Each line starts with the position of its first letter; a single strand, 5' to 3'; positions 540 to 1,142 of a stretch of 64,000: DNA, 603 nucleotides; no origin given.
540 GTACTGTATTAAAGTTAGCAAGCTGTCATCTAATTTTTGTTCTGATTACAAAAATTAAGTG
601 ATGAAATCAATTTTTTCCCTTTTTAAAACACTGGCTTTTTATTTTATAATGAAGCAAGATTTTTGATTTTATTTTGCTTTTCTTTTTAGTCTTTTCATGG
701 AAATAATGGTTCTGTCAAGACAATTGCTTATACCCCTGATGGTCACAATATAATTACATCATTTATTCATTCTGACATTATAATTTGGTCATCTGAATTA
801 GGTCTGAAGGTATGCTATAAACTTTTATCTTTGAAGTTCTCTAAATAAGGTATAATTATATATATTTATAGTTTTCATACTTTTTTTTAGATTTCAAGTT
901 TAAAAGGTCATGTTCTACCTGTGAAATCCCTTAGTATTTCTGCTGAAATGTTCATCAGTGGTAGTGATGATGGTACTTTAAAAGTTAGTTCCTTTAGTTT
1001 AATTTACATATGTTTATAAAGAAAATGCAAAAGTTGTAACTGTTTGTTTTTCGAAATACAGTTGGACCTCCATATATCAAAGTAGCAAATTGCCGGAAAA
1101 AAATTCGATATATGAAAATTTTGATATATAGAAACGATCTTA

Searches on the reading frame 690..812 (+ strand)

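Call 15: search_protein_families(library=pfam, max_evalue=1, proteins=[window:690-812:+])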
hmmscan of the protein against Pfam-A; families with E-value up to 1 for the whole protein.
seq(41 aa): 4 families
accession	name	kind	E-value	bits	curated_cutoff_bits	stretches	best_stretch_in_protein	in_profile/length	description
PF00400.38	WD40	-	0.01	16.9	27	1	2-34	7-39/39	WD domain, G-beta repeat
PF25173.1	Beta-prop_WDR3_1st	-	0.019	15.1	154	1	2-34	67-99/184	WDR3 first beta-propeller domain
PF24817.1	WD40_WDHD1_1st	-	0.12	12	109.9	1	6-34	128-156/291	WDHD1 first WD40 domain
PF12894.13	ANAPC4_WD40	-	0.17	12.6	22.9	1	4-38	36-70/91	Anaphase-promoting complex subunit 4 WD40 domain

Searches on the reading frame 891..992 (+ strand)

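Call 15: search_protein_families(library=pfam, max_evalue=1, proteins=[window:891-992:+])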
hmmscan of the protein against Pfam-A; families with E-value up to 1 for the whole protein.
seq(34 aa): 7 families
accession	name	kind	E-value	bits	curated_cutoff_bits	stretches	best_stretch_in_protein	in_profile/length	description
PF00400.38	WD40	-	6.1e-05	23.8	27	1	2-32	5-37/39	WD domain, G-beta repeat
PF25172.1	Beta-prop_WDR3_2nd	-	0.0092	15.7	140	1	3-32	170-201/293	WDR3 second beta-propeller domain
PF24817.1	WD40_WDHD1_1st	-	0.049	13.3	109.9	1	3-32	123-154/291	WDHD1 first WD40 domain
PF25173.1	Beta-prop_WDR3_1st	-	0.1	12.7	154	1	3-32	108-139/184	WDR3 first beta-propeller domain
PF24796.1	WDR55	-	0.11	11.9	200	1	6-32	94-121/296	WDR55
PF24805.1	EIF3I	-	0.18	11.4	200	1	1-33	278-312/324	EIF3I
PF25048.1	Beta-prop_TEP1_C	-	0.21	12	32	1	10-32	4-26/73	TEP-1 C-terminal beta-propeller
